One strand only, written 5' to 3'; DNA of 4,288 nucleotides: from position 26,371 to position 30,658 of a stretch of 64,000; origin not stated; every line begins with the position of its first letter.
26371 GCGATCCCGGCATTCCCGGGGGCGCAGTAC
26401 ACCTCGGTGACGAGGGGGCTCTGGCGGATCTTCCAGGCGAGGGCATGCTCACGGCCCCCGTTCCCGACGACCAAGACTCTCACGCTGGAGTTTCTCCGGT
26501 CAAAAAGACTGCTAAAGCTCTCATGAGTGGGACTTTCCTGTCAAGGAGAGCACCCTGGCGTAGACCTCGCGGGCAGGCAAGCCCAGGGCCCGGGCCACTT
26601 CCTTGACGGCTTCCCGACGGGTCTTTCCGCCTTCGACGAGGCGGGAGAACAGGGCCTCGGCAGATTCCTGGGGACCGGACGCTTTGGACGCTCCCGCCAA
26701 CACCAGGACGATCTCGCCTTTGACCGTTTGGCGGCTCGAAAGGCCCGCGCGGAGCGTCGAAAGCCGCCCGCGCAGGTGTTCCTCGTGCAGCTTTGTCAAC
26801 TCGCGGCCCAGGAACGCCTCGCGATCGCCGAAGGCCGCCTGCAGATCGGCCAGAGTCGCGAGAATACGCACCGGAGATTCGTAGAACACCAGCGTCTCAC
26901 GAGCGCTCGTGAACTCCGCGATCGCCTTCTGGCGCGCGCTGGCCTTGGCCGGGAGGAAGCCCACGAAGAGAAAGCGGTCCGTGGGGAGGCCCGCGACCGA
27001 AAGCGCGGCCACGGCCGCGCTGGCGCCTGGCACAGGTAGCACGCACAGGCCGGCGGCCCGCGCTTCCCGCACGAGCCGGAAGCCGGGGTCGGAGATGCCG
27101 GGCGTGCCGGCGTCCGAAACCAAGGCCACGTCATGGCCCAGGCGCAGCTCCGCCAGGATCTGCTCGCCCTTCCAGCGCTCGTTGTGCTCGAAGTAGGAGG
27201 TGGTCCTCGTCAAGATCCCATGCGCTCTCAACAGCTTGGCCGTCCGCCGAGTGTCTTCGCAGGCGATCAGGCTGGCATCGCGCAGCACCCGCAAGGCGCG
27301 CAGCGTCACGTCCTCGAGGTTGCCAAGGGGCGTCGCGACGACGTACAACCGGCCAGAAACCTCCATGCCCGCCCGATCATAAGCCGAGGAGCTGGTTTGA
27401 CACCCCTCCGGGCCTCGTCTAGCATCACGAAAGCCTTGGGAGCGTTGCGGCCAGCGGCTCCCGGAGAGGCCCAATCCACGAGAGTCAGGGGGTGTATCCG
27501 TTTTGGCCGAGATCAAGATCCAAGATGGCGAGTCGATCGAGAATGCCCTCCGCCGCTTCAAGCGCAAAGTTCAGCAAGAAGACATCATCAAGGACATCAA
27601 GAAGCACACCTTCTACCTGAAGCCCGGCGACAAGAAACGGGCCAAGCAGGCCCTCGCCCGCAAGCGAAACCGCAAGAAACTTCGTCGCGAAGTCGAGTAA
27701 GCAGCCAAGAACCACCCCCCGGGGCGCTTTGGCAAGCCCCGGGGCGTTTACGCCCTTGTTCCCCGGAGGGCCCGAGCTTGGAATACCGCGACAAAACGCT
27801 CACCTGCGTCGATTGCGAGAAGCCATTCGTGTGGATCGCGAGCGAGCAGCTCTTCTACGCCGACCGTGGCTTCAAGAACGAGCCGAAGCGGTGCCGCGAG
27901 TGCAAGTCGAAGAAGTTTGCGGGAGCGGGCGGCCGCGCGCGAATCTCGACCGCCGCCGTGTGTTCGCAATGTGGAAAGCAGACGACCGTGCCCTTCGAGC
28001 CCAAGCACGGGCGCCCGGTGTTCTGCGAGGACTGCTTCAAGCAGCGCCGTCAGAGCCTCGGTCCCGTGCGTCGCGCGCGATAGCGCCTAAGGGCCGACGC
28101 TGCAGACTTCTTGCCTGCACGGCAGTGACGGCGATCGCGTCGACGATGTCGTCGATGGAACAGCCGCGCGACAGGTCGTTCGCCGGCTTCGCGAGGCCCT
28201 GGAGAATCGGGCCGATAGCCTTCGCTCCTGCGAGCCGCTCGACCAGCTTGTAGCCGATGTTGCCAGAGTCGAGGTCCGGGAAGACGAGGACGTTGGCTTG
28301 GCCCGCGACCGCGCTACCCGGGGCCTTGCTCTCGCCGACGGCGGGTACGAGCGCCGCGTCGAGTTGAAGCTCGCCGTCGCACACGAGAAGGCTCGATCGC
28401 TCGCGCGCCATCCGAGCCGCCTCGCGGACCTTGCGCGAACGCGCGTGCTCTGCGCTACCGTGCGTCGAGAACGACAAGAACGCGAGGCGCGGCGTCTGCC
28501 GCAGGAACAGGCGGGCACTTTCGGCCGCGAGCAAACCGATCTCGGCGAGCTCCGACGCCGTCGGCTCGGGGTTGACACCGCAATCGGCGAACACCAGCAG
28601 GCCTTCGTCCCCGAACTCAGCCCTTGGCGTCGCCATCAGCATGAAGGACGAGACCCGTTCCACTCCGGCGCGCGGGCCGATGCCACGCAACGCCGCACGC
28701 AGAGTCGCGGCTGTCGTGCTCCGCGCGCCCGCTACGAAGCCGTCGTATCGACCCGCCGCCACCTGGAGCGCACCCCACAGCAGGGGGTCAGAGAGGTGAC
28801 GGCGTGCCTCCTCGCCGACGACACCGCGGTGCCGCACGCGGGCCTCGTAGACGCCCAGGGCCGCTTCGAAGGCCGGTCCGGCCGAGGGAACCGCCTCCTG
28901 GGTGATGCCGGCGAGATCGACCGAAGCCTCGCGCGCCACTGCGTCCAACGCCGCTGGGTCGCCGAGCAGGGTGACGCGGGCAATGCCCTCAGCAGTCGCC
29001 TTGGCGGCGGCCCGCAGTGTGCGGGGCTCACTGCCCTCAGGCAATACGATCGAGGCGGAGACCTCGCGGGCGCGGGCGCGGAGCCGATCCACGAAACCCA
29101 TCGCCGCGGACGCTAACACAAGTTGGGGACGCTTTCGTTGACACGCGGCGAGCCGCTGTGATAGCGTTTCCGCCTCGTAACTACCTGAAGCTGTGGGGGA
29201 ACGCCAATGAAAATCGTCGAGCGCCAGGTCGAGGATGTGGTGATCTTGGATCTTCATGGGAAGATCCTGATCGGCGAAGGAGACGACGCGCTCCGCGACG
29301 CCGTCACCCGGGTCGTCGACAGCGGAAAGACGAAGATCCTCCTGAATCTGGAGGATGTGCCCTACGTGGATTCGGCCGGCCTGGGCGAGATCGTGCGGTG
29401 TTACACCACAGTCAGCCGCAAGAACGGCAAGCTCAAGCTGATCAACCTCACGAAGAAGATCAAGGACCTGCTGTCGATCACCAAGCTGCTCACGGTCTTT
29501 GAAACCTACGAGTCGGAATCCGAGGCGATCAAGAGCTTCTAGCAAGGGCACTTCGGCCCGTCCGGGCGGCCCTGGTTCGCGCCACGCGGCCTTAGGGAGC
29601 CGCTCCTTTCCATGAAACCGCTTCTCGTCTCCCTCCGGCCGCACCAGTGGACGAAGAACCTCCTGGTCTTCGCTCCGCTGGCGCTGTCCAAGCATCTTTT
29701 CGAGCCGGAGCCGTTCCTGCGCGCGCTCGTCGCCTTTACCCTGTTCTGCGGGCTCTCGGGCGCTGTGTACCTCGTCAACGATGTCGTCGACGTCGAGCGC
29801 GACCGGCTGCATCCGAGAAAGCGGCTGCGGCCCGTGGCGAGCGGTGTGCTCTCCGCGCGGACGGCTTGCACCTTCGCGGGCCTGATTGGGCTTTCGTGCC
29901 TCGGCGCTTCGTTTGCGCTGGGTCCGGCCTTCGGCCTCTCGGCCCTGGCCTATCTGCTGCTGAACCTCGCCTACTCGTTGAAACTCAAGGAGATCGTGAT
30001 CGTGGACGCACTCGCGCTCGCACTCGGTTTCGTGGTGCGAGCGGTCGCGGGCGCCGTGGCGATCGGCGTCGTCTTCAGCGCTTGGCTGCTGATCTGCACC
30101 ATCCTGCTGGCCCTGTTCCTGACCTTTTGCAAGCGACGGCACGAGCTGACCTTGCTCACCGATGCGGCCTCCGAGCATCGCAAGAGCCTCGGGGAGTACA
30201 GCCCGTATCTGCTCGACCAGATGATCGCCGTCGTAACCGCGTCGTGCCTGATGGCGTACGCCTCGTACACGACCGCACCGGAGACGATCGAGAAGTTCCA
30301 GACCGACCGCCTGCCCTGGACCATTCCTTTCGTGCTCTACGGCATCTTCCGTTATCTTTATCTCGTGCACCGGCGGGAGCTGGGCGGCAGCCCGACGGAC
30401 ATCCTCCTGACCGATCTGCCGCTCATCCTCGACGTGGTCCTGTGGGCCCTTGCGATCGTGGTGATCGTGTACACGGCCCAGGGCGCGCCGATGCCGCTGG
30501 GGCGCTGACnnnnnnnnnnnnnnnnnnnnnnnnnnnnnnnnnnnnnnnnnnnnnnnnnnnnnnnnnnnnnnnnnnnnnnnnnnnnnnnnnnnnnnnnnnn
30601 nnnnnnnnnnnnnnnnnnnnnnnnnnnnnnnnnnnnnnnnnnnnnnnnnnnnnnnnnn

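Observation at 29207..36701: Glycan operon: DPPR-synthase-like UbiA prenyltransferase + conserved hypothetical + five GT4 glycosyltransferases, headed by an orphan STAS protein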

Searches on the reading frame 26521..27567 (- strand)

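Call 6: search_protein_families(library=pfam, proteins=[window:26521-27567:-], max_evalue=0.001)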
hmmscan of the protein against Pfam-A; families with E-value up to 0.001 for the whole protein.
window:26521-27567:- (348 aa): 2 families
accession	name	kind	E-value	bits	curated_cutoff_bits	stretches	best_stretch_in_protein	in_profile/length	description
PF00590.25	TP_methylase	-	1.5e-34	120.2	27.8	1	73-272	1-211/212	Tetrapyrrole (Corrin/Porphyrin) Methylases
PF23016.2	RsmI_C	-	4.4e-05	23.7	27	1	301-342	5-45/46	RsmI C-terminal HTH domain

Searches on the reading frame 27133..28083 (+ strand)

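Call 6: search_protein_families(library=pfam, proteins=[window:27133-28083:+], max_evalue=0.001)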
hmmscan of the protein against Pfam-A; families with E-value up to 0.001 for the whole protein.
window:27133-28083:+ (316 aa): 2 families
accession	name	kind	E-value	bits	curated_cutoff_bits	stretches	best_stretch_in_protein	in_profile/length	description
PF13451.12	zf_Tbcl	-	2.4e-18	66.2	24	1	219-261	1-43/48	Probable treble clef domain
PF23477.1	zf_Tbcl_2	-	1e-15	57.6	27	1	272-306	3-37/37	Probable treble clef zinc finger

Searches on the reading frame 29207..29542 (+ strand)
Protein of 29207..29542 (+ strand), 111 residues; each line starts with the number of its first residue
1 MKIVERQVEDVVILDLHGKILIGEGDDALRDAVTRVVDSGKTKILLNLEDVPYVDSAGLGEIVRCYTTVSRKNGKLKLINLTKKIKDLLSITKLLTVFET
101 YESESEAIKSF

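Call 3: search_protein_families(library=pfam, proteins=[window:29207-29542:+], max_evalue=0.01)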
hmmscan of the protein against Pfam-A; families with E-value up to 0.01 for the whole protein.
window:29207-29542:+ (111 aa): 2 families
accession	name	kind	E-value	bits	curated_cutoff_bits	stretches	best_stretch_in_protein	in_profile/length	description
PF01740.26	STAS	-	2.3e-16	59.9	22.6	1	6-107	5-106/106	STAS domain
PF13466.11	STAS_2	-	4.5e-06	27.2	29.2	1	14-91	1-76/80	STAS domain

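Call 4: search_protein_families(library=ncbifam, proteins=[window:29207-29542:+], max_evalue=0.01)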
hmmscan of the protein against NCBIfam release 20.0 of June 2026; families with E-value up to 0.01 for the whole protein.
window:29207-29542:+ (111 aa): 4 families
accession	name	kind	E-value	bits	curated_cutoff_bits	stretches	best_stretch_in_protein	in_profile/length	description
TIGR00377.1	ant_ant_sig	superfamily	1.3e-19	70.1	53.45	1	1-105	3-107/108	anti-sigma factor antagonist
TIGR02886.1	spore_II_AA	equivalog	6.4e-14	51.8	114.75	1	7-108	5-106/106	anti-sigma F factor antagonist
NF008660.1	PRK11660.1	equivalog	0.00019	19.9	614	1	6-92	460-543/572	C4-dicarboxylic acid transporter DauA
NF033618.0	mlaB_1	equivalog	0.00098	19.5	90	1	44-94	38-88/94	lipid asymmetry maintenance protein MlaB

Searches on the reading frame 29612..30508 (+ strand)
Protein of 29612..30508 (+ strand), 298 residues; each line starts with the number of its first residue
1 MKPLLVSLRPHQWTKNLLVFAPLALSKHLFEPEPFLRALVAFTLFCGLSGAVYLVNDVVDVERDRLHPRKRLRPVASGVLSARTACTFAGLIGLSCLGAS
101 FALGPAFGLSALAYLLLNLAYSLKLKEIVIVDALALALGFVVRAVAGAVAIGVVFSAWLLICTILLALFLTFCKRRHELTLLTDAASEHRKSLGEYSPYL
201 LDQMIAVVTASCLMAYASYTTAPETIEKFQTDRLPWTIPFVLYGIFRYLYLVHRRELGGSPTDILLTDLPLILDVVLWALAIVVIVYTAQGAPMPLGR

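Call 3: search_protein_families(library=pfam, proteins=[window:29612-30508:+], max_evalue=0.01)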
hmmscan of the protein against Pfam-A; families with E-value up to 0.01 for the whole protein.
window:29612-30508:+ (298 aa): 1 family
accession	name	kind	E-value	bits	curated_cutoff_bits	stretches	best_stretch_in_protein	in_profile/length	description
PF01040.23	UbiA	-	6e-25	88.4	34.2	1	27-256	14-236/250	UbiA prenyltransferase family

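Call 4: search_protein_families(library=ncbifam, proteins=[window:29612-30508:+], max_evalue=0.01)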
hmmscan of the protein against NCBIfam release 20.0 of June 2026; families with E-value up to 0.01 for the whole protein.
window:29612-30508:+ (298 aa): 21 families
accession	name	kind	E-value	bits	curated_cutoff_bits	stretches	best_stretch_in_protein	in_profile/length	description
NF008977.0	PRK12324.1-2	equivalog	4.9e-84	282.2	234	1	5-293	6-294/297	decaprenyl-phosphate phosphoribosyltransferase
NF008978.0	PRK12324.1-4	equivalog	4e-63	213.3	207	1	4-288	35-321/322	decaprenyl-phosphate phosphoribosyltransferase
NF006088.0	PRK08238.1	equivalog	4.2e-57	193.9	351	1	2-282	193-476/482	UbiA family prenyltransferase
NF008976.0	PRK12324.1-1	equivalog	2.4e-45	155.3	474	1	6-287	23-304/306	decaprenyl-phosphate phosphoribosyltransferase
NF009523.0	PRK12884.1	equivalog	5.5e-12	45.5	269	1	22-170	26-167/279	prenyltransferase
NF009522.0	PRK12883.1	equivalog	4.4e-08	32.9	353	1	37-167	39-167/279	geranylgeranylglycerol-phosphate geranylgeranyltransferase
TIGR01475.1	ubiA_other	subfamily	3.3e-07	30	180.8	1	41-164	41-167/282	UbiA-like polyprenyltransferase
TIGR01473.1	cyoE_ctaB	equivalog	6.2e-07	29.5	210.3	1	23-161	23-164/281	heme o synthase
NF009525.0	PRK12887.1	equivalog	1.4e-06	27.8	226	1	32-158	48-174/310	homogentisate phytyltransferase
TIGR01474.1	ubiA_proteo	equivalog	4.5e-06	26.4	275.45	1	35-158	39-164/282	4-hydroxybenzoate octaprenyltransferase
NF009608.0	PRK13105.1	equivalog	5.7e-06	25.7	217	1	3-184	11-192/291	prenyltransferase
NF009521.0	PRK12882.1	equivalog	2.2e-05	23.8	296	1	40-160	43-161/280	geranylgeranylglycerol-phosphate geranylgeranyltransferase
NF005742.0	PRK07566.1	equivalog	2.3e-05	23.7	313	1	46-166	74-199/315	chlorophyll synthase ChlG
NF009524.0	PRK12886.1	equivalog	0.00014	21.3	387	1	51-168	57-173/291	prenyltransferase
NF009515.0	PRK12874.1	equivalog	0.00022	20.7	392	1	54-164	65-174/291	4-hydroxybenzoate polyprenyltransferase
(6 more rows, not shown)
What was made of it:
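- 29612..30508 (+): Polyprenyl-phosphate 5-phosphoribosyltransferase (PPPRS/DPPRS type, UbiA superfamily), 298 aa. NF008977 scores 282.2 bits (cutoff 234) (call 4).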

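Call 9: find_encoding_contigs(protein=window:29612-30508:+, flank=10000, max_places=6)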
Protein window:29612-30508:+ (298 aa): 2 contigs read that carry it; 2 places shown.
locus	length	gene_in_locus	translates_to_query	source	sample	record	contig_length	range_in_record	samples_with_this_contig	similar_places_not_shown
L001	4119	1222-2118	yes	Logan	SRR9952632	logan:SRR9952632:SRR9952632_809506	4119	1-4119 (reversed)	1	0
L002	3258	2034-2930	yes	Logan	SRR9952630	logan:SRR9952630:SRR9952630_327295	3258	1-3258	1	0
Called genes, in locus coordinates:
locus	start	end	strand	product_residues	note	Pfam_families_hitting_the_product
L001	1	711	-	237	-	?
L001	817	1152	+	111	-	PF01740:STAS, PF13466:STAS_2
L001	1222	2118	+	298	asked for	PF01040:UbiA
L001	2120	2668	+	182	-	-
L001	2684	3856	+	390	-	PF00534:Glycos_transf_1, PF13692:Glyco_trans_1_4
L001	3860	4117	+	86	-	?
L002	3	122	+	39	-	?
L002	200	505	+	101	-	PF13451:zf_Tbcl, PF23477:zf_Tbcl_2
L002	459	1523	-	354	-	PF01515:PTA_PTB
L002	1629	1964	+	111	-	PF01740:STAS, PF13466:STAS_2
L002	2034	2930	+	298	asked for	PF01040:UbiA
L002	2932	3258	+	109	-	?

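Call 15: search_solved_structures(query=window:29612-30508:+, max_evalue=0.01, show_alignments=2)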
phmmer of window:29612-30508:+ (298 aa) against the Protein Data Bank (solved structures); distinct sequences matched with E-value up to 0.01: 3.
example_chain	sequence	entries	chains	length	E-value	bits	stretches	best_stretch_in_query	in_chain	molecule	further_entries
8j8j_D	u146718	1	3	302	3.7e-35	125.1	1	6-282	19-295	Decaprenyl-phosphate phosphoribosyltransferase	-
8j8k_A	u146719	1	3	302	7.6e-25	91.3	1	6-282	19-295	Decaprenyl-phosphate phosphoribosyltransferase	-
6xye_B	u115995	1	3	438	0.0074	19.1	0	100-185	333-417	Fusion glycoprotein F1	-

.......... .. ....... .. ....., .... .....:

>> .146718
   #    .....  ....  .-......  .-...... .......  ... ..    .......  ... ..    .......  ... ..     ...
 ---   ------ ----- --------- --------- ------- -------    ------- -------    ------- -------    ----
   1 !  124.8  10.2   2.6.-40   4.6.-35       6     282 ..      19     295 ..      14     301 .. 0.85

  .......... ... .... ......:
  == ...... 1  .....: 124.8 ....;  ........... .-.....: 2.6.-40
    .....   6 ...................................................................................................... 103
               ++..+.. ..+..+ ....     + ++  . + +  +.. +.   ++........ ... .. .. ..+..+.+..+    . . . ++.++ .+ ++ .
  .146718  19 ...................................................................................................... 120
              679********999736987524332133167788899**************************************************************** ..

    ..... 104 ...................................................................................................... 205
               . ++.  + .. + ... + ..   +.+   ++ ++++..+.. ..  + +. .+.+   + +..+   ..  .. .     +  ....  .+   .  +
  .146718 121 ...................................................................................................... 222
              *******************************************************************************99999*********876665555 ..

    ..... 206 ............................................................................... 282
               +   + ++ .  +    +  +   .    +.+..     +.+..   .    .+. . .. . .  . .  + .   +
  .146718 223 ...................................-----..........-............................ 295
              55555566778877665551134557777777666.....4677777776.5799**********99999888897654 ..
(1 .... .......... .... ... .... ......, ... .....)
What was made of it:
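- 29612..30508 (+): PDB 8j8j (Rv3806c) matches at E=3.7e-35 over residues 6-282 (call 15).
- Full-length match to the solved Rv3806c (call 15).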

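Call 87: find_homologous_proteins(query=window:29612-30508:+, max_evalue=1e-20)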
Query window:29612-30508:+ (298 aa): 8000 proteins with E <= 1e-20 among 8000 candidates; the best 120 are listed.
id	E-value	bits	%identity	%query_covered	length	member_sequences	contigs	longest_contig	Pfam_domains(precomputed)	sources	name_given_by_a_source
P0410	4.1e-169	580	90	99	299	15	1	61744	PF01040.24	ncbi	-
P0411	3.6e-163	560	87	100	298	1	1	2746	PF01040.24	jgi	jgi:4-hydroxybenzoate polyprenyltransferase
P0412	1.3e-162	558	87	100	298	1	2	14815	PF01040.24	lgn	-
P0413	1.5e-162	558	86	100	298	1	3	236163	PF01040.24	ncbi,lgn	-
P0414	2.9e-162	557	86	100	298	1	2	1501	PF01040.24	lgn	-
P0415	2.2e-161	554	86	100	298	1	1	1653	PF01040.24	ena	-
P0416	3.7e-161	554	85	100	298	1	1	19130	PF01040.24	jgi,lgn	jgi:4-hydroxybenzoate polyprenyltransferase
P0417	1.1e-160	552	85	100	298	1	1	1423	PF01040.24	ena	-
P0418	1.9e-160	551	86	100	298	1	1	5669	PF01040.24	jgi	jgi:4-hydroxybenzoate polyprenyltransferase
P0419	6.9e-160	549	85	100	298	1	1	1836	PF01040.24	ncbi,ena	-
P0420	1.9e-158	545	84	100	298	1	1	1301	PF01040.24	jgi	jgi:4-hydroxybenzoate polyprenyltransferase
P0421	9.3e-157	539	83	100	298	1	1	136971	PF01040.24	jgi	jgi:4-hydroxybenzoate polyprenyltransferase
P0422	1.3e-149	516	80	99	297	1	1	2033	PF01040.24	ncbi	-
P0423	5.3e-149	514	80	99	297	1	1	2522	PF01040.24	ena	-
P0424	9.2e-149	513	80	99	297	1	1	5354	PF01040.24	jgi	jgi:4-hydroxybenzoate polyprenyltransferase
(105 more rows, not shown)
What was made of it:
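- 29612..30508 (+): NCBI already names close homologues decaprenyl-phosphate phosphoribosyltransferase (call 87).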
